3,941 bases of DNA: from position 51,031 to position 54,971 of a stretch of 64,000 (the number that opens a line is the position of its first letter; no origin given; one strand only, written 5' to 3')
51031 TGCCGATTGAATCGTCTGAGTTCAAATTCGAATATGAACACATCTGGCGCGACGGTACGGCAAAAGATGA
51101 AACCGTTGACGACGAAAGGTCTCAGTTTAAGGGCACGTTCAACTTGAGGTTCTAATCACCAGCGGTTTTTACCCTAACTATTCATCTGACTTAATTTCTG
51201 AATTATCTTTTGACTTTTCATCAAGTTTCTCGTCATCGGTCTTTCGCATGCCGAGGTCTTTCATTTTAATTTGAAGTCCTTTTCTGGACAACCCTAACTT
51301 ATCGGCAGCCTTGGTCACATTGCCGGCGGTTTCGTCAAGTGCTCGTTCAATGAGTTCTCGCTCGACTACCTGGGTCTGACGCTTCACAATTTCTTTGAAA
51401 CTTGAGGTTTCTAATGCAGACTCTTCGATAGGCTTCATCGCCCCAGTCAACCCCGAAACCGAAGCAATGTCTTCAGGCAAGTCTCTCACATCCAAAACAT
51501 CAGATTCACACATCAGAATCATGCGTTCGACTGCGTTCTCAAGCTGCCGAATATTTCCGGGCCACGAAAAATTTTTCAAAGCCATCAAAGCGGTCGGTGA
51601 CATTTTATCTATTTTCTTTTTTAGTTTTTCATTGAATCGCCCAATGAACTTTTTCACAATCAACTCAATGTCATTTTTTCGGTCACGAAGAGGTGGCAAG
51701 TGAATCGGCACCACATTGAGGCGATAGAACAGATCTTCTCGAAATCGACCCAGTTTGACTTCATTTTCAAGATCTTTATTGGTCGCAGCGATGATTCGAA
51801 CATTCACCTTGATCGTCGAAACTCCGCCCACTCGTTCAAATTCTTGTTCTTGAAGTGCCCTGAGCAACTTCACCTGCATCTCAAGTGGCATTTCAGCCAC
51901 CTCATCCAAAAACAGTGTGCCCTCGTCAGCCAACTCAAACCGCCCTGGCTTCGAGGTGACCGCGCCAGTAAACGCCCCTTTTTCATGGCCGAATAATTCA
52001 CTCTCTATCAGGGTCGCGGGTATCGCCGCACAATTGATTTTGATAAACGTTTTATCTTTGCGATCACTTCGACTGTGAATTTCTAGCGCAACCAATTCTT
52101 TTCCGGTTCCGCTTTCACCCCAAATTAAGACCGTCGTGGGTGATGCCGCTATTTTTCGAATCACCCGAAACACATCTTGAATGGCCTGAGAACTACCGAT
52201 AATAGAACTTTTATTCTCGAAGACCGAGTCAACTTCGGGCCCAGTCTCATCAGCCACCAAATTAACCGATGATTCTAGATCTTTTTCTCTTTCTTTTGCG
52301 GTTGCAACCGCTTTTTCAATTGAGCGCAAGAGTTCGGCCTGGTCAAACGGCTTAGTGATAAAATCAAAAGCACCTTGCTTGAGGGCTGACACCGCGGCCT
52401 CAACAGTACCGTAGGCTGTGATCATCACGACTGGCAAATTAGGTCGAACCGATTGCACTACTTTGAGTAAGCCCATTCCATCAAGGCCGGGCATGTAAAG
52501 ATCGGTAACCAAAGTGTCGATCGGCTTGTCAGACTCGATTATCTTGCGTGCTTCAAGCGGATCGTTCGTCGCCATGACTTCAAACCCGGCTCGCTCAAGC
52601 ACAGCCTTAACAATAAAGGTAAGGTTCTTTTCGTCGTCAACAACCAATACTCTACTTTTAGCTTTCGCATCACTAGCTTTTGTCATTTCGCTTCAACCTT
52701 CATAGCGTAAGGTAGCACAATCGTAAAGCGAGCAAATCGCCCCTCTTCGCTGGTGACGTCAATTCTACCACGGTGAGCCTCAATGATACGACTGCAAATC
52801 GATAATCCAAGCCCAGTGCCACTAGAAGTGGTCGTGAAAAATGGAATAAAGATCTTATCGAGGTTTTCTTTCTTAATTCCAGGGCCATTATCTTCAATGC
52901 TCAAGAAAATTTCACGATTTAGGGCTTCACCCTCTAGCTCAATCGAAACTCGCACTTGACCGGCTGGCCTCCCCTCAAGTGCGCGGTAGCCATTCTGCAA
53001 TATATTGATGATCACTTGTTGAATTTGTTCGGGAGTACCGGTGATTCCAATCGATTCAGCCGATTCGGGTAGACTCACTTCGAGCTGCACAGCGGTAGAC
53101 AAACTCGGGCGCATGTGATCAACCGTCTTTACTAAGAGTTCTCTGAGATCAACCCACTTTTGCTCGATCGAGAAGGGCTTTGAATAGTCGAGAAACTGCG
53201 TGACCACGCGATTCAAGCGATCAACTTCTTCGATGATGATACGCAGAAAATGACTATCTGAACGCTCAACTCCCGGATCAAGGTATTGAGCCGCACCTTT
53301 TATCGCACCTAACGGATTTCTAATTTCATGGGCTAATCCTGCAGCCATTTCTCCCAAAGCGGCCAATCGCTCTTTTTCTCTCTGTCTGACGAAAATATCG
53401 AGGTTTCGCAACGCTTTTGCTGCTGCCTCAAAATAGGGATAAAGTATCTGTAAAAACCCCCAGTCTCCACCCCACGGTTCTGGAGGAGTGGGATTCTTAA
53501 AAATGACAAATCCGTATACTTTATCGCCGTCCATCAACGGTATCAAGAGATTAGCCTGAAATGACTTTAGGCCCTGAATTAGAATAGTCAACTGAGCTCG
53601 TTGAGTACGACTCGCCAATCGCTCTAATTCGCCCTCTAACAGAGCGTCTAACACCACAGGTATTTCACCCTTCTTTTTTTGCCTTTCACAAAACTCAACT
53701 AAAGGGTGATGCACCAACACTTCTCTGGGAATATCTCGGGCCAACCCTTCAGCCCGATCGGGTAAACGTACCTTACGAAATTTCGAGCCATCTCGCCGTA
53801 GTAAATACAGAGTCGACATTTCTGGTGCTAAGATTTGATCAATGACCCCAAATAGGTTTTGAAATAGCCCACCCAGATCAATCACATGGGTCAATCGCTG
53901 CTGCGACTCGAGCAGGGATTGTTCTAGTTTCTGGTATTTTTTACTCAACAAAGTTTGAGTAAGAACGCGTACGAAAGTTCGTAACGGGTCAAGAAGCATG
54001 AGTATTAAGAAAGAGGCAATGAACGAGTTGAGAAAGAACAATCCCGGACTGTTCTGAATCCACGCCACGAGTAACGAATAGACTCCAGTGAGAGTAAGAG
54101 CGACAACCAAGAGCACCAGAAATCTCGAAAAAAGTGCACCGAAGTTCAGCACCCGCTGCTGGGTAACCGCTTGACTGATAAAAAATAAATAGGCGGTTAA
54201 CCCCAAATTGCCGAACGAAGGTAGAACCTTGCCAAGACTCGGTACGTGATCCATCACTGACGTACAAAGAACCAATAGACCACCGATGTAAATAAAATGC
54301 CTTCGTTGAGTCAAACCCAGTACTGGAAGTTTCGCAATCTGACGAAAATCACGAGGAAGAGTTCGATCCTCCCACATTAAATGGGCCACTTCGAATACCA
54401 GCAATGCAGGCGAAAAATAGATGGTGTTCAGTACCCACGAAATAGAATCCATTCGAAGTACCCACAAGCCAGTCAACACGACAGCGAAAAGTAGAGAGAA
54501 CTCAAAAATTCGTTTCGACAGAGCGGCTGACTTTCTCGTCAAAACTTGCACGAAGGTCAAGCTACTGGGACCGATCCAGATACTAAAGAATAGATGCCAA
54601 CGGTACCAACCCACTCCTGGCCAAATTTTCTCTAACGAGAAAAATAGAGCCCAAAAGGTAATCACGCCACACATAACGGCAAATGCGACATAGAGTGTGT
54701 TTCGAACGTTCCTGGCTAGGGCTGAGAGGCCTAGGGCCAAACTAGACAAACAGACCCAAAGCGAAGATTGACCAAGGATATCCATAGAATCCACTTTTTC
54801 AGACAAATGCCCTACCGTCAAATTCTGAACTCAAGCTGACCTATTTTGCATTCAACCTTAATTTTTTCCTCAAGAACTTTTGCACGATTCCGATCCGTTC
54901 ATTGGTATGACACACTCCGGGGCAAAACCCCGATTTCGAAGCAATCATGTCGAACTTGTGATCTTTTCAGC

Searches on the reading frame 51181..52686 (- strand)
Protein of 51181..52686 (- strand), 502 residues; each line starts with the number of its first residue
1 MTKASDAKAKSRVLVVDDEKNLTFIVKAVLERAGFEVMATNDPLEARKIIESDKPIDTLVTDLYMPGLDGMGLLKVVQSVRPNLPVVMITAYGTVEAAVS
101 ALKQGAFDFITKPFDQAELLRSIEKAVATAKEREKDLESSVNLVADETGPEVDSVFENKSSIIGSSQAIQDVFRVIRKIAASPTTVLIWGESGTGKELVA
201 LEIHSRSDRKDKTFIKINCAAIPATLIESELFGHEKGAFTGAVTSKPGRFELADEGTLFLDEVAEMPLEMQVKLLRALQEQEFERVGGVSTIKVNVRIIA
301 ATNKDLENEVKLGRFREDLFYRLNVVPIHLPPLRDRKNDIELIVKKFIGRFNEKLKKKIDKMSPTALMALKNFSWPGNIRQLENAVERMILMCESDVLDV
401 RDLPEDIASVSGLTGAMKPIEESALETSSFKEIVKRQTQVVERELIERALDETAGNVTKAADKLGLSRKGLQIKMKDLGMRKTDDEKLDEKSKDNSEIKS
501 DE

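Call 61: search_protein_families(library=ncbifam, proteins=[window:51181-52686:-], max_evalue=1e-10)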
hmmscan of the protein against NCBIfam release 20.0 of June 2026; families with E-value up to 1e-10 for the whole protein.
window:51181-52686:- (502 aa): 78 families (the best 25 are shown)
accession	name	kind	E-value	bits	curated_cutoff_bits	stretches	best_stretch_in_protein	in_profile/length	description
TIGR01818.1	ntrC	equivalog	1.4e-144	482.4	558.6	1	13-478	1-463/463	nitrogen regulation protein NR(I)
NF008469.0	PRK11361.1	equivalog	9.3e-138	459.8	714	1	8-482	2-458/461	acetoacetate metabolism transcriptional regulator AtoC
NF008176.1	PRK10923.1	equivalog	5.7e-123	410.9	620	1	10-480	3-468/469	nitrogen regulation protein NR(I)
NF007689.0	PRK10365.1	equivalog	3.8e-118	395.1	760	1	10-475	5-439/441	sigma-54-dependent response regulator transcription factor ZraR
TIGR02915.1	PEP_resp_reg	equivalog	1.8e-115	386.3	502.6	1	13-480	1-444/445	PEP-CTERM-box response regulator transcription factor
NF041946.1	LuxO_transreg_Vib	equivalog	4.9e-115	385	800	1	16-476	2-458/463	quorum-sensing sigma-54 dependent transcriptional regulator LuxO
NF051870.1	NAssimRespRegNtrX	equivalog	8.9e-115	384.1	600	1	12-480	3-452/452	nitrogen assimilation response regulator NtrX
TIGR01817.1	nifA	equivalog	1.4e-113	380.5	528.85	1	134-471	170-520/534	nif-specific transcriptional activator NifA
NF041552.1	TF_PrdR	equivalog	5.3e-111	371.7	795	1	140-477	250-575/577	sigma-54 dependent transcriptional regulator PrdR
NF003451.0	PRK05022.1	equivalog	1.7e-107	360.3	476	1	99-481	132-511/512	nitric oxide reductase transcriptional regulator NorR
NF050807.1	TransRegFlbDCaul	equivalog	5.4e-106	355.2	750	1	153-477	111-437/454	sigma-54-dependent transcriptional regulator FlbD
NF011695.0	PRK15115.1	equivalog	2.6e-101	339.6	763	1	8-468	4-426/445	two-component system response regulator GlrR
NF038308.1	RNA_repair_RtcR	equivalog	3.9e-101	339.5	650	1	109-472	136-505/530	RNA repair transcriptional activator RtcR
NF049963.1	RespRegFlgRCampy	domain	8.9e-99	331.2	750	1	13-403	3-377/429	fla regulon two-component system response regulator FlgR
NF011958.0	PRK15429.1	equivalog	2.4e-98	330.5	830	1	140-483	362-689/692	formate hydrogenlyase transcriptional activator FlhA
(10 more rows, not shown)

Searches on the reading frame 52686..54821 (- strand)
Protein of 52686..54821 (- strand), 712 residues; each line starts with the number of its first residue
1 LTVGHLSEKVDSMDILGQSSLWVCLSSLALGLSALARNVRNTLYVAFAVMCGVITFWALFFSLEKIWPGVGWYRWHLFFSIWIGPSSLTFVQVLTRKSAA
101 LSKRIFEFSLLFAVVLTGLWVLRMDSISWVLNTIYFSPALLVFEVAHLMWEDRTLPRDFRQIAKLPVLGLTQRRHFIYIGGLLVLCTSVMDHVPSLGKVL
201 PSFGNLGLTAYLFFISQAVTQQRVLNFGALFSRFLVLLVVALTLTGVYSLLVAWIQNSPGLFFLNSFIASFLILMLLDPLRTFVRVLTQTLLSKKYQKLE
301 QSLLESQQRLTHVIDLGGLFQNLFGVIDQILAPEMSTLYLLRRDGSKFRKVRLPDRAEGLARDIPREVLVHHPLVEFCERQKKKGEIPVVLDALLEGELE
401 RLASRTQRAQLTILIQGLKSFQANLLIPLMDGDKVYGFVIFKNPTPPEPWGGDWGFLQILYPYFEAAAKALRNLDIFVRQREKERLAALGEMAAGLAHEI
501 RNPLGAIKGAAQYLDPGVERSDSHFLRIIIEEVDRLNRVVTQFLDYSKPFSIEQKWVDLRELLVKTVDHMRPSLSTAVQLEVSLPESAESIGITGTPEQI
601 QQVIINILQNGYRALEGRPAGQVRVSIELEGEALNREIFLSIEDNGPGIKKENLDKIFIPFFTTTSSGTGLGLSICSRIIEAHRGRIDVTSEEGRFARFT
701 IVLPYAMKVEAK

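Call 61: search_protein_families(library=ncbifam, proteins=[window:52686-54821:-], max_evalue=1e-10)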
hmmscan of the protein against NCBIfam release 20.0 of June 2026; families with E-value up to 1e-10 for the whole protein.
window:52686-54821:- (712 aa): 63 families (the best 25 are shown)
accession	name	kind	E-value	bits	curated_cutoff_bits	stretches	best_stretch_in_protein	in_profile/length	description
NF008468.0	PRK11360.1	equivalog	3.6e-66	223.8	646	1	481-708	388-611/616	two-component system sensor histidine kinase AtoS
NF007688.0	PRK10364.1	equivalog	4e-53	180.8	479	1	480-708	231-454/460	two-component system sensor histidine kinase ZraS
NF010411.0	PRK13837.1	equivalog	2.3e-49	168.1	647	1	481-711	442-681/828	two-component system VirA-like sensor kinase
NF053867.1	SprKinKinDBac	equivalog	1e-40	139.7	775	1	480-706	277-498/500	sporulation kinase KinD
NF052574.1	HisKinEspCMyxo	equivalog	1.7e-34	119.1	1200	1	483-708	411-640/785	serine histidine kinase EspC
NF046044.1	PnpS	equivalog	5.6e-34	117.8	400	1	493-704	174-390/390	two-component system histidine kinase PnpS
NF008293.1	PRK11073.1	equivalog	1.1e-33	117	240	1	487-704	128-346/349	nitrogen regulation protein NR(II)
NF047497.1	HK_LIC_12097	equivalog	2e-32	112.4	500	1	484-705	145-366/367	LIC_12097 family sensor histidine kinase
TIGR02956.1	TMAO_torS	equivalog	4.1e-30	104.6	676.5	1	493-706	468-683/967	TMAO reductase system sensor histidine kinase/response regulator TorS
NF038348.1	T2SS_HK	subfamily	3.9e-29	101.5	450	1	530-704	405-572/574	histidine kinase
NF007004.0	PRK09467.1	equivalog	1.3e-28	100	415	1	492-705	235-436/440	two-component system sensor histidine kinase EnvZ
NF033092.0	HK_WalK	equivalog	2.4e-28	99.1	725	1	492-705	375-594/594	cell wall metabolism sensor histidine kinase WalK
TIGR02916.1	PEP_his_kin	equivalog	7.2e-28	97.5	300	1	399-704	386-679/679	XrtA/PEP-CTERM system histidine kinase PrsK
NF058527.1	HistKinChvGCaul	equivalog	3.2e-27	95.5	740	1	483-705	300-533/535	two-component sensor histidine kinase ChvG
TIGR02966.1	phoR_proteo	equivalog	2.8e-26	92.3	334.2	1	493-702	118-332/333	phosphate regulon sensor histidine kinase PhoR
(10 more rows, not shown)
